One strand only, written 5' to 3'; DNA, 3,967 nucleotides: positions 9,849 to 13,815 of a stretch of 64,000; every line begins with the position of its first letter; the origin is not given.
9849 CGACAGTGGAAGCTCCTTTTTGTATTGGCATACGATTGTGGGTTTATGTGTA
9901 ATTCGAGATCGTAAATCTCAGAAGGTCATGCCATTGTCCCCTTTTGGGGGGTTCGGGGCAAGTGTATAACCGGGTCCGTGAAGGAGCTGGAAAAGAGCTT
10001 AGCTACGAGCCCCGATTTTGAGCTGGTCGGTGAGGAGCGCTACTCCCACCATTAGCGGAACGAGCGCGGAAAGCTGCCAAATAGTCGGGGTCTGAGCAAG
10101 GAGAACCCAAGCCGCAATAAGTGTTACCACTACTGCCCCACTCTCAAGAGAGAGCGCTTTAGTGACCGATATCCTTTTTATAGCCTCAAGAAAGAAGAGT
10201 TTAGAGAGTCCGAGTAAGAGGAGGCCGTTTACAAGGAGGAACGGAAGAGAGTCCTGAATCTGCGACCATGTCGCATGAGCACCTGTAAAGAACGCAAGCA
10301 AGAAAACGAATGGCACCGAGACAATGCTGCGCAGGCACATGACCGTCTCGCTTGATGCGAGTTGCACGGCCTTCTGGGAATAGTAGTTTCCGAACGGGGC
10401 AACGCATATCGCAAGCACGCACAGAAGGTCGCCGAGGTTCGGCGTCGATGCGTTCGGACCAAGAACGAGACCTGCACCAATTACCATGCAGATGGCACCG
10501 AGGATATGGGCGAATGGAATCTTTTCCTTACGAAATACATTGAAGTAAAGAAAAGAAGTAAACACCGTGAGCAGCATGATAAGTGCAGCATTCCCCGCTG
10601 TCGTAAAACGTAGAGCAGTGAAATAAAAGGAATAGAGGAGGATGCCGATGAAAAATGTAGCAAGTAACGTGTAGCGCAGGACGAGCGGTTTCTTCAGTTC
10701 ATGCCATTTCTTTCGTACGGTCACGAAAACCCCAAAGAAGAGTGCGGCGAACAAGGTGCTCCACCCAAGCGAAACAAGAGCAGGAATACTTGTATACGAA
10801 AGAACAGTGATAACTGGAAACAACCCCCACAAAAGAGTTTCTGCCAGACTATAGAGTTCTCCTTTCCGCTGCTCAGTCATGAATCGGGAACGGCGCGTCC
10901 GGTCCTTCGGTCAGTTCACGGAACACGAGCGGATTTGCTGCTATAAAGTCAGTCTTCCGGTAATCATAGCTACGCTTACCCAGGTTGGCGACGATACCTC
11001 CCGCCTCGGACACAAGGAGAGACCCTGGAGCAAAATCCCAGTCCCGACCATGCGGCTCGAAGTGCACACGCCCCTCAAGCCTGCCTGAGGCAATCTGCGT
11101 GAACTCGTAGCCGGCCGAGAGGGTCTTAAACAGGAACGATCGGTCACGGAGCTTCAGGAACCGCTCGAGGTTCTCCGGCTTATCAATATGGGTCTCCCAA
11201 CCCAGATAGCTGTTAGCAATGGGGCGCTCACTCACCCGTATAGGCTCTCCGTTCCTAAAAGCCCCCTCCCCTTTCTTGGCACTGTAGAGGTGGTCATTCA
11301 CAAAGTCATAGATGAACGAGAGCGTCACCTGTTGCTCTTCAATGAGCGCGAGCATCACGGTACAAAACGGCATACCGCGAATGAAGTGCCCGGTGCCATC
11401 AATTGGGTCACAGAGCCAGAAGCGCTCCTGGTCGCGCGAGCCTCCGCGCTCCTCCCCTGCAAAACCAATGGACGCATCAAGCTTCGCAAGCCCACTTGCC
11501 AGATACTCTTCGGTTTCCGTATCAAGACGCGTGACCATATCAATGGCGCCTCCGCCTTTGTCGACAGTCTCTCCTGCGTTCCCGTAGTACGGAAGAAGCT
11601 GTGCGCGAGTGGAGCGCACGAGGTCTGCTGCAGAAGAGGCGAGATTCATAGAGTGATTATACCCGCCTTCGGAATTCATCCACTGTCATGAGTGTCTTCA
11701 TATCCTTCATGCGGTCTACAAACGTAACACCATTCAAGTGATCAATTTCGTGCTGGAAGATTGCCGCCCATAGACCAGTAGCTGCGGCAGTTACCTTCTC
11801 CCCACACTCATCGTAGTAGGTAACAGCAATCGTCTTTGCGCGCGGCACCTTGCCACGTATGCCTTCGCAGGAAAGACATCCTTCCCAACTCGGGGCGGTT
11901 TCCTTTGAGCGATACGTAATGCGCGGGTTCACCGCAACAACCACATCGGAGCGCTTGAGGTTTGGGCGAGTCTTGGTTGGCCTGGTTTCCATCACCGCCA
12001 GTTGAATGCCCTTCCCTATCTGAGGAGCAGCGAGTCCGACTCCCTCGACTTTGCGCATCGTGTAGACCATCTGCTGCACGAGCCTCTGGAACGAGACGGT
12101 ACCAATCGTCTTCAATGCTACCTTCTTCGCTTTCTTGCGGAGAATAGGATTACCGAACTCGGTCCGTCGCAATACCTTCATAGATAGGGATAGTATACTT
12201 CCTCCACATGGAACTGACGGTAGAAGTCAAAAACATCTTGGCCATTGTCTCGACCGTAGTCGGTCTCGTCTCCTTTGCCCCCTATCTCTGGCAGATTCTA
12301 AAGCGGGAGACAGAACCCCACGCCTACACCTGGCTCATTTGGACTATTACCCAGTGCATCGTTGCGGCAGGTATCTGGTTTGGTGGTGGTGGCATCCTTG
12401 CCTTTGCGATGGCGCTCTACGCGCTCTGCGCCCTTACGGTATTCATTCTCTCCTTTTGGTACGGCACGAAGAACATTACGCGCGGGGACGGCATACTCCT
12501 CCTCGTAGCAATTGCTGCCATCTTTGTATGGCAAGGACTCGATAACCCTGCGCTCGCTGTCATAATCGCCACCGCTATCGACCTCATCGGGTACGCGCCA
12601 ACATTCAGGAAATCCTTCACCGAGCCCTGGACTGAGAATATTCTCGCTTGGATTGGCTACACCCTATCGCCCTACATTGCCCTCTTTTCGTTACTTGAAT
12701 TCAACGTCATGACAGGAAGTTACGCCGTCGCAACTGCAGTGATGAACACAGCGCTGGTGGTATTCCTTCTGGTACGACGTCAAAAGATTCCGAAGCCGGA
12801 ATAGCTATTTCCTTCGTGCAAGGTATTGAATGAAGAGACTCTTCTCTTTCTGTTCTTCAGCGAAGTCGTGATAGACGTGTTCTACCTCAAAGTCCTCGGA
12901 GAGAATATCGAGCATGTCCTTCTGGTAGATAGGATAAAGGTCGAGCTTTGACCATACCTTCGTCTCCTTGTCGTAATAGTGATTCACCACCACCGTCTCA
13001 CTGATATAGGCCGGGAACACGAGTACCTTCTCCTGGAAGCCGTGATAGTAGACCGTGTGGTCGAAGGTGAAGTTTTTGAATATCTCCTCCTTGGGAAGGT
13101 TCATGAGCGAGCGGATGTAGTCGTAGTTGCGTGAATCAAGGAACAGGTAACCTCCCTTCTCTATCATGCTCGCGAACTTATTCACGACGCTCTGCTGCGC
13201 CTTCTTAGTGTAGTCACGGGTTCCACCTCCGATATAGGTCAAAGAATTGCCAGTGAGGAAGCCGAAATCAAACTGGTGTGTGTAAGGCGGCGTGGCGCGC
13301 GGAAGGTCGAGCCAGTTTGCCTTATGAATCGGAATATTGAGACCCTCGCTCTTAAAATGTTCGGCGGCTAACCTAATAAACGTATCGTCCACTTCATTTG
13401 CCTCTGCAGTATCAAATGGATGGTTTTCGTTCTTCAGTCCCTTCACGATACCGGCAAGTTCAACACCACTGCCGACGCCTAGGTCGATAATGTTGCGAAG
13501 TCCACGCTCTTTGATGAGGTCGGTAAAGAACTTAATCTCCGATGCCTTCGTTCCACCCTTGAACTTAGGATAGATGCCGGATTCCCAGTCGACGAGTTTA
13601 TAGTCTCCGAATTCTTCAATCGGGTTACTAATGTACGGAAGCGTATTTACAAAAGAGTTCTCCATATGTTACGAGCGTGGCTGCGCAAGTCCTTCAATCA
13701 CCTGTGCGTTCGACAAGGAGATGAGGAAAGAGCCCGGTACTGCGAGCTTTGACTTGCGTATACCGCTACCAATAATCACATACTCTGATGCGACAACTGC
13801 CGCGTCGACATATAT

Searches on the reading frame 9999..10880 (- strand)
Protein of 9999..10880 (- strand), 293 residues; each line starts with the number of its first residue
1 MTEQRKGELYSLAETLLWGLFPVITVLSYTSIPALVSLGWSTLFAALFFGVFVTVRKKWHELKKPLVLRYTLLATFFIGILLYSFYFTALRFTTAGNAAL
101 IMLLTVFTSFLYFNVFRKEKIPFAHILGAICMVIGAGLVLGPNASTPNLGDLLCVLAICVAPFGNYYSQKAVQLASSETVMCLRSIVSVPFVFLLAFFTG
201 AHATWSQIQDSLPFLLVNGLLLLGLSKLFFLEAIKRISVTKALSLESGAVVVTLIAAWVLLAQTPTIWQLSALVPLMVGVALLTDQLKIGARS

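Call 17: find_encoding_contigs(protein=window:9999-10880:-, flank=10000, max_places=1)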
Protein window:9999-10880:- (293 aa): 18 contigs read that carry it; 1 place shown.
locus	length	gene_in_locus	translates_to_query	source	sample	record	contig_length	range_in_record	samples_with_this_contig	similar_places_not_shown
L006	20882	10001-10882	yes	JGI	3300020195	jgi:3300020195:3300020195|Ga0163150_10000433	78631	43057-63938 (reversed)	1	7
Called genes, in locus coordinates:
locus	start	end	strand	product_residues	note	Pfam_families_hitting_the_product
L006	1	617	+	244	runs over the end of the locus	PF01370:Epimerase, PF02719:Polysacc_synt_2 (faint), PF04321:RmlD_sub_bind (weak), PF16363:GDP_Man_Dehyd, PF07993:NAD_binding_4, PF13460:NAD_binding_10 (weak), PF01073:3Beta_HSD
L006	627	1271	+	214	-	PF00657:Lipase_GDSL, PF13472:Lipase_GDSL_2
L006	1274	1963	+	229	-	PF03372:Exo_endo_phos, PF22669:Exo_endo_phos2 (faint), PF14529:Exo_endo_phos_2 (weak)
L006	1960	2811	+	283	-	PF00892:EamA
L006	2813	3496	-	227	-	PF00072:Response_reg, PF00486:Trans_reg_C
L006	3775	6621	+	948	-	PF03477:ATP-cone, PF00317:Ribonuc_red_lgN, PF02867:Ribonuc_red_lgC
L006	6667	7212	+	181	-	PF04073:tRNA_edit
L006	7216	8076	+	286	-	-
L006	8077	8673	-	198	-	-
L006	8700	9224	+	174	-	PF01327:Pep_deformylase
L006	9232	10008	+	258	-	PF00459:Inositol_P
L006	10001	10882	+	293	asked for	PF00892:EamA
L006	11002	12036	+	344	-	PF00268:Ribonuc_red_sm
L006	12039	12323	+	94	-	-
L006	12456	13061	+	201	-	-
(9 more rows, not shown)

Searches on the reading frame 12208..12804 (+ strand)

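Call 27: search_protein_families(library=pfam, proteins=[window:12208-12804:+], max_evalue=1)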
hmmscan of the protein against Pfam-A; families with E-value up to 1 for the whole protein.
window:12208-12804:+ (198 aa): 3 families
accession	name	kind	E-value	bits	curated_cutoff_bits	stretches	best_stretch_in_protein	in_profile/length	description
PF08113.16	CoxIIa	-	0.068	13.4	20.7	1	72-87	10-25/33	Cytochrome c oxidase subunit IIa family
PF24661.1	DUF7649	-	0.21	12.2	27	1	97-153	9-60/85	Domain of unknown function (DUF7649)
PF21314.2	TM_ErbB1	-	0.29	11.3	27.1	1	182-194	16-28/36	Epidermal growth factor receptor transmembrane-juxtamembrane segment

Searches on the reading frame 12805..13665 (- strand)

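Call 27: search_protein_families(library=pfam, proteins=[window:12805-13665:-], max_evalue=1)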
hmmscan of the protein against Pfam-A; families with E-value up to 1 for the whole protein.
window:12805-13665:- (286 aa): 1 family
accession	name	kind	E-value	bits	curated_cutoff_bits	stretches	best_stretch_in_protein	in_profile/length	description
PF13649.12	Methyltransf_25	-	0.041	15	27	1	59-145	1-77/97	Methyltransferase domain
